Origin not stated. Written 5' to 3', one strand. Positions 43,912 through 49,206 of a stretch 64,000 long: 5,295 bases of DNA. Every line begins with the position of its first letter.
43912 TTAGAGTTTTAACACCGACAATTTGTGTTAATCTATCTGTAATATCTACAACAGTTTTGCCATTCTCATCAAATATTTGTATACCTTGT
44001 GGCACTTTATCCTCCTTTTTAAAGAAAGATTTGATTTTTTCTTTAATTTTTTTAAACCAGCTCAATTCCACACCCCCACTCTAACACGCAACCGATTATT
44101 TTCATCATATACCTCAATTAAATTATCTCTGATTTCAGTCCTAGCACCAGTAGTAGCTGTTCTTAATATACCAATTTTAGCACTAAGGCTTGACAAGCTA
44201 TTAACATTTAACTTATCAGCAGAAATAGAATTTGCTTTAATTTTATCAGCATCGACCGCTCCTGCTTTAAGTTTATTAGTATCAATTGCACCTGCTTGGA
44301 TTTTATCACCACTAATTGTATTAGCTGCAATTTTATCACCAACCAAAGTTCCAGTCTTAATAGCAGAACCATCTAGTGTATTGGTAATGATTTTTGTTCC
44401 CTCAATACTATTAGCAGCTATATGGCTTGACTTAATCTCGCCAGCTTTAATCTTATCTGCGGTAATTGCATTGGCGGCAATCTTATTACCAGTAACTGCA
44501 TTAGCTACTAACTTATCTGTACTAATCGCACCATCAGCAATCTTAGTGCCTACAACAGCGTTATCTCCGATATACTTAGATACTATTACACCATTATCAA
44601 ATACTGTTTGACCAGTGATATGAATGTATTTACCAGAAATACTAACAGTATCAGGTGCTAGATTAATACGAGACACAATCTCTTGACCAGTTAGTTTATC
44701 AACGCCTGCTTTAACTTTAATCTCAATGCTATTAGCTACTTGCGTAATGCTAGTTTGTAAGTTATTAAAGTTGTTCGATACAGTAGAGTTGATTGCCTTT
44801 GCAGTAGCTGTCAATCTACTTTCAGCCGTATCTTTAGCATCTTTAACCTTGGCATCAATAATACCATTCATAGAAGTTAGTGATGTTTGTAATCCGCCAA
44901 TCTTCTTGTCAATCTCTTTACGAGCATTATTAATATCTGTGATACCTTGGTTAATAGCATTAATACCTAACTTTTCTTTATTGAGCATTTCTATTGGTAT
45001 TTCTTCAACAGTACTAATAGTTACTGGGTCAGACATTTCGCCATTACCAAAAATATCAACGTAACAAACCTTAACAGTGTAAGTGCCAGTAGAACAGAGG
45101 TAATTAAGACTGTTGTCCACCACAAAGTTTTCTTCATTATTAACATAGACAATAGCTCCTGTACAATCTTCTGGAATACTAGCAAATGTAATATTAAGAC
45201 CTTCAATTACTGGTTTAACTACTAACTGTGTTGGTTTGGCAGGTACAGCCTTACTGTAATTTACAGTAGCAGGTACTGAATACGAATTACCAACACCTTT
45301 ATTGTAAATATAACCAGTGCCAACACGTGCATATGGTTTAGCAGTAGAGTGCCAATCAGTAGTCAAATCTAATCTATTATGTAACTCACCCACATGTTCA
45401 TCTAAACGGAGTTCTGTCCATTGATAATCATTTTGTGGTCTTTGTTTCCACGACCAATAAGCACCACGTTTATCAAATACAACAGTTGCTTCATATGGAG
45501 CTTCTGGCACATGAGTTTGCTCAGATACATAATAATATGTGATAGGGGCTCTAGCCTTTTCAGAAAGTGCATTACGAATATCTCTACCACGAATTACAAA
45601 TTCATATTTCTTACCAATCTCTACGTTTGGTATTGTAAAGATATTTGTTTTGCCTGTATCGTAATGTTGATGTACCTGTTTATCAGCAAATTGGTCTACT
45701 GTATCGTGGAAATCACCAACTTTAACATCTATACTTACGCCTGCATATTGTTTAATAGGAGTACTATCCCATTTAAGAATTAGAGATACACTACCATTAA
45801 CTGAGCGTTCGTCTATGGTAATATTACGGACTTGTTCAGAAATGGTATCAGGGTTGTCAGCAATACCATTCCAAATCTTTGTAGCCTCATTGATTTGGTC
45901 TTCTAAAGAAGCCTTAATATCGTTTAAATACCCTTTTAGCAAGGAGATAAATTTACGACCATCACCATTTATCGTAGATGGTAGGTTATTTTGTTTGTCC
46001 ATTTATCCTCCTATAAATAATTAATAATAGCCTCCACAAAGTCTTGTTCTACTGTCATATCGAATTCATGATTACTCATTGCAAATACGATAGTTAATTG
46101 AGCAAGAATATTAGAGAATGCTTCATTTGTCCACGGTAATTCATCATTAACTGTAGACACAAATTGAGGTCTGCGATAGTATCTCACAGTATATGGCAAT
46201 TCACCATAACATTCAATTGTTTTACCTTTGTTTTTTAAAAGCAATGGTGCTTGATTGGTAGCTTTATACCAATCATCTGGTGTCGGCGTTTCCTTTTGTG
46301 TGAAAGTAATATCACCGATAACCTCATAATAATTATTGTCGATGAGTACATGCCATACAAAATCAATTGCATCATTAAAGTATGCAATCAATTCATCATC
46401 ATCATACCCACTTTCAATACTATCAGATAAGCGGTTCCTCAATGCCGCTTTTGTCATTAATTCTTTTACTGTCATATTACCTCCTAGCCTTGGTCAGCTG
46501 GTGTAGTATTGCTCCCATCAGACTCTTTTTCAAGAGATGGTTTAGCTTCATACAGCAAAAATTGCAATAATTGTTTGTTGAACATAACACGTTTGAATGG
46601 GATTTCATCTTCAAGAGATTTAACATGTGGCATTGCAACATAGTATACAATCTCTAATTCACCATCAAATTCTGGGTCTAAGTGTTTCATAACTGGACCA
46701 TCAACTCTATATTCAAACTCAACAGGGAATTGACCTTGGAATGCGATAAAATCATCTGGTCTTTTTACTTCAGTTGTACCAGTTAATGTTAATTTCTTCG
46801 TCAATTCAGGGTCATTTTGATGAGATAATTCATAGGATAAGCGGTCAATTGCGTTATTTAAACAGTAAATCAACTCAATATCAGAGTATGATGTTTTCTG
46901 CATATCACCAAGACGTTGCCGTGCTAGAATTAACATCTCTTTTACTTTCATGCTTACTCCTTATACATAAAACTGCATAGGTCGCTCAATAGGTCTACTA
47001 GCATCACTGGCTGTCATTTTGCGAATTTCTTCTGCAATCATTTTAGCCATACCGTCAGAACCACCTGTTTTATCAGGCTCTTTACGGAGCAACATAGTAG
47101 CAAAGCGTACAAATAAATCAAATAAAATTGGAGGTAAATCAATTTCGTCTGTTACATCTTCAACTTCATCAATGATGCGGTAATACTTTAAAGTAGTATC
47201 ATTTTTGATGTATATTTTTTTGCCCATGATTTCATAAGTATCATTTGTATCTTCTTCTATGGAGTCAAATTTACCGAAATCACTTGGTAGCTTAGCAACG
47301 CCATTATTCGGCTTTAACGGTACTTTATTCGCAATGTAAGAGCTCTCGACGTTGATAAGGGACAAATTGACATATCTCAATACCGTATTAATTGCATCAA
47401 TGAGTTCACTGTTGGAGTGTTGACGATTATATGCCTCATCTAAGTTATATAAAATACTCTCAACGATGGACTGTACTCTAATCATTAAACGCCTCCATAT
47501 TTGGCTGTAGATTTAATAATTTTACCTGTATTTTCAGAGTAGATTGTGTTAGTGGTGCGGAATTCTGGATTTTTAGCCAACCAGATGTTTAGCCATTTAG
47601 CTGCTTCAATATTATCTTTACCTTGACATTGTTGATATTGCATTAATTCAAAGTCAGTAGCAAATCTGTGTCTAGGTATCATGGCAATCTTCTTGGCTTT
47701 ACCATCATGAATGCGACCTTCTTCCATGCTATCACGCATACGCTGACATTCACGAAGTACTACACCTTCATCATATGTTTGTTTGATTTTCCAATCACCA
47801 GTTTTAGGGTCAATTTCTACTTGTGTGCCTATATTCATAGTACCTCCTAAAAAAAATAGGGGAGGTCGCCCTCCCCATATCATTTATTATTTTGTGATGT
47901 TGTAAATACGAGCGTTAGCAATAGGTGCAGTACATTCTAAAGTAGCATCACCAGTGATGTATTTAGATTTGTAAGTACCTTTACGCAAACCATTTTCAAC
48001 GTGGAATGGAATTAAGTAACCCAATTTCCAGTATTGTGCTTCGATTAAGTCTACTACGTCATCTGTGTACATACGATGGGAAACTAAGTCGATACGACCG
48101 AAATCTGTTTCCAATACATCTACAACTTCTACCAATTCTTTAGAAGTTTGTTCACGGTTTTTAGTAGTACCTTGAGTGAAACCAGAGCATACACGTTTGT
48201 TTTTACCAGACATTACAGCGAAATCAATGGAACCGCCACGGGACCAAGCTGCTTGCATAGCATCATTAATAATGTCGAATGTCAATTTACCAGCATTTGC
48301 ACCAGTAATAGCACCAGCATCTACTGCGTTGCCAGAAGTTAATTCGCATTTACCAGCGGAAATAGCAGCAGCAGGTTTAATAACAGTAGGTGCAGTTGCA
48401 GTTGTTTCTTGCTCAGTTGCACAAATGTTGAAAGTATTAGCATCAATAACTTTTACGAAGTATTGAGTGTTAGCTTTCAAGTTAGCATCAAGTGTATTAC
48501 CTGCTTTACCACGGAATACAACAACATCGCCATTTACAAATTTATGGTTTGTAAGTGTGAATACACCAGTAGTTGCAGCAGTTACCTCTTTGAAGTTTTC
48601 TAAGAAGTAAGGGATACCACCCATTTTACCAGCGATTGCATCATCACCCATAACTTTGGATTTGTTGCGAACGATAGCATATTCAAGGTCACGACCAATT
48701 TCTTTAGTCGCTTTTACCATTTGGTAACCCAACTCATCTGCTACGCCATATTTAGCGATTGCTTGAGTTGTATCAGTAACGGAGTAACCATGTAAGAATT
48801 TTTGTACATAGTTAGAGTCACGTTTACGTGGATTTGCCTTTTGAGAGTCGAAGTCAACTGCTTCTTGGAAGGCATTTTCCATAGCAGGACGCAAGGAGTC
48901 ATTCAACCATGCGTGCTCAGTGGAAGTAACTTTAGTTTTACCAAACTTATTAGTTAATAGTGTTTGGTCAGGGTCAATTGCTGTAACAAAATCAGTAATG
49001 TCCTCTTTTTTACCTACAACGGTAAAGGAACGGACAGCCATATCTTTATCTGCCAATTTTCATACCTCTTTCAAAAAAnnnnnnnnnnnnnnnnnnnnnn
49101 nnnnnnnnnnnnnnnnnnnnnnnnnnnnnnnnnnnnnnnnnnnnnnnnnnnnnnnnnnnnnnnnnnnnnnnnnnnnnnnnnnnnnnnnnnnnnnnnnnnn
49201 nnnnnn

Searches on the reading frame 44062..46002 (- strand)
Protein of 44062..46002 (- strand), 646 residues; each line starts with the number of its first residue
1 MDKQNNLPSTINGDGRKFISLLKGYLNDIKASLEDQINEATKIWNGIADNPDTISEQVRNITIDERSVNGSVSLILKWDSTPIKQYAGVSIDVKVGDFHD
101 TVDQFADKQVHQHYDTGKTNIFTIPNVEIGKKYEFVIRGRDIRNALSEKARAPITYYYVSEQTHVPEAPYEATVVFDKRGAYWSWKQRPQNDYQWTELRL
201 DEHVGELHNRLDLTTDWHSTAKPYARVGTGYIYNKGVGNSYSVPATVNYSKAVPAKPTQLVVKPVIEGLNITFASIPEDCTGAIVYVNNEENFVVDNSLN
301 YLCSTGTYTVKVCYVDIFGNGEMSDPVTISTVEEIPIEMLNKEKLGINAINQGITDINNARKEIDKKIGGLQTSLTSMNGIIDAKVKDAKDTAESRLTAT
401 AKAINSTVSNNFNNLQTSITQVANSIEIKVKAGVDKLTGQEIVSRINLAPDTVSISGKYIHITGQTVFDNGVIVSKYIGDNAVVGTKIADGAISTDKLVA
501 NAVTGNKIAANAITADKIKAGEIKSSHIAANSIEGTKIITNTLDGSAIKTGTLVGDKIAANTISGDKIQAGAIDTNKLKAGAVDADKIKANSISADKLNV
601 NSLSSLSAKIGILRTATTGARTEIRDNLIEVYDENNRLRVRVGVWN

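Call 10: search_protein_families(library=phrogs, proteins=[window:44062-46002:-], max_evalue=0.001)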
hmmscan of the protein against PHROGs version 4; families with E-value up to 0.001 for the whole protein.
window:44062-46002:- (646 aa): 12 families
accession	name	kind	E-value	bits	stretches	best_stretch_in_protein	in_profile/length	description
phrog_1101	-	tail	9.5e-31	107.5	2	537-646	1010-1125/1405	tail protein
phrog_1330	-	tail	3.9e-19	69.1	2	414-539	956-1064/1361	tail protein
phrog_26466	-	unknown function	6.3e-17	60.9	2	474-553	1810-1889/2337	-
phrog_32822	-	head and packaging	7.7e-15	54.6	1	290-613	717-1039/1548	virion structural protein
phrog_1899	-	unknown function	3.9e-13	49.6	1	381-563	341-517/933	-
phrog_892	-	tail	5.2e-12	46.1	2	390-538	278-425/782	tail fiber protein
phrog_13518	-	unknown function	9e-07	28.3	1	351-605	109-359/1230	-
phrog_38396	-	tail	6e-06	25.2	1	530-643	1328-1433/1435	tail protein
phrog_7841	-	unknown function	1.1e-05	25.7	0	363-538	71-238/489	-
phrog_21412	-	tail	0.00011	21.1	1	436-552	159-275/1452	tail fiber protein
phrog_38009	-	tail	0.0003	18.9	0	499-604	947-1042/2075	tail protein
phrog_29288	-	unknown function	0.00049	18.6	0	556-618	1134-1194/1558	-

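Call 11: search_protein_families(library=pfam, proteins=[window:44062-46002:-], max_evalue=0.001)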
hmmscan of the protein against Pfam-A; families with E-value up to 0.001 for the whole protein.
window:44062-46002:- (646 aa): 1 family
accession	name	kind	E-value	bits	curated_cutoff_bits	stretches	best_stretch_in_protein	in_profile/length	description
PF07902.16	Gp58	-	5.5e-10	38.6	34.5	1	330-548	260-457/594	gp58-like protein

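Call 94: search_solved_structures(query=window:44062-46002:-, max_evalue=0.01)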
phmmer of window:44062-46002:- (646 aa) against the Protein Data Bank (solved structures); distinct sequences matched with E-value up to 0.01: 0.

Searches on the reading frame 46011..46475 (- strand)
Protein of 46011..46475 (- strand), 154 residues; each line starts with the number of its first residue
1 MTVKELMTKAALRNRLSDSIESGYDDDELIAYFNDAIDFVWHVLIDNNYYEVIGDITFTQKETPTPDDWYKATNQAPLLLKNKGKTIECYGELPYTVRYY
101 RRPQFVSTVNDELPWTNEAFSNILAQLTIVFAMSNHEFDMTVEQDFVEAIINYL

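Call 74: search_protein_families(library=pfam, proteins=[window:46011-46475:-], max_evalue=0.01)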
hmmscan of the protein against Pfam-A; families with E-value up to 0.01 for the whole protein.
window:46011-46475:- (154 aa): 1 family
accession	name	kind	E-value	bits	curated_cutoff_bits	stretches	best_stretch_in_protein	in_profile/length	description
PF24175.2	SU10_adaptor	-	0.0019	19.1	27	0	48-129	96-148/194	SU10 adaptor protein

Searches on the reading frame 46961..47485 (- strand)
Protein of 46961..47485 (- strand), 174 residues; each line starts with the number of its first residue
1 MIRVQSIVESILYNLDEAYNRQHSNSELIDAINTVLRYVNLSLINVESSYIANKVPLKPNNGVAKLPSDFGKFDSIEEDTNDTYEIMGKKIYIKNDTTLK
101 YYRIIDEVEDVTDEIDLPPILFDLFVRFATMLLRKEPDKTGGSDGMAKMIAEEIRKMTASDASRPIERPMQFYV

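Call 74: search_protein_families(library=pfam, proteins=[window:46961-47485:-], max_evalue=0.01)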
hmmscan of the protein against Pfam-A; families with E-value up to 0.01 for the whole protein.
window:46961-47485:- (174 aa): 1 family
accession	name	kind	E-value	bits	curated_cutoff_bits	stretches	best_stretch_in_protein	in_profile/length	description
PF24175.2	SU10_adaptor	-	0.00064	20.6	27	0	6-81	5-72/194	SU10 adaptor protein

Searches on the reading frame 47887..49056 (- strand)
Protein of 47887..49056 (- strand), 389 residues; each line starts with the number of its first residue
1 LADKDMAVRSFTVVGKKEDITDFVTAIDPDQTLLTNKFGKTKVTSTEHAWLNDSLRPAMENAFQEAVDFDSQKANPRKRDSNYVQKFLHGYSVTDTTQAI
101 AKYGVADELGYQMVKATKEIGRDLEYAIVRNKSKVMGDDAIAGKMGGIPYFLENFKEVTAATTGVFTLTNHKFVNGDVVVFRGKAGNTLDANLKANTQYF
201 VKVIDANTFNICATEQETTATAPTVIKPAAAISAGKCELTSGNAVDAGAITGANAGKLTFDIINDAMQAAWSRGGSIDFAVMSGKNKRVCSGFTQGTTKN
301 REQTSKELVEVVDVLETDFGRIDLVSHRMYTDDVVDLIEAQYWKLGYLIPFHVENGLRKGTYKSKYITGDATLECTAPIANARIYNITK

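Call 10: search_protein_families(library=phrogs, proteins=[window:47887-49056:-], max_evalue=0.001)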
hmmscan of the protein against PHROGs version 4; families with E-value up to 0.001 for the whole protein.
window:47887-49056:- (389 aa): 2 families
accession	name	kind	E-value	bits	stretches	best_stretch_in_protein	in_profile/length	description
phrog_1328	-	head and packaging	9.3e-62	211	1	9-387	13-306/583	major head protein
phrog_2885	-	tail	1.5e-05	22.5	1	161-268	1814-1914/4179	baseplate wedge subunit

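Call 11: search_protein_families(library=pfam, proteins=[window:47887-49056:-], max_evalue=0.001)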
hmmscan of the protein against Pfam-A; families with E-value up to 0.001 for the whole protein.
window:47887-49056:- (389 aa): 1 family
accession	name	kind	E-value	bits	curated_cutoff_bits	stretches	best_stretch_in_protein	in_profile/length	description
PF17236.8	SU10_MCP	-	8.8e-70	235.9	24.1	1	11-388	5-292/292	SU10 major capsid protein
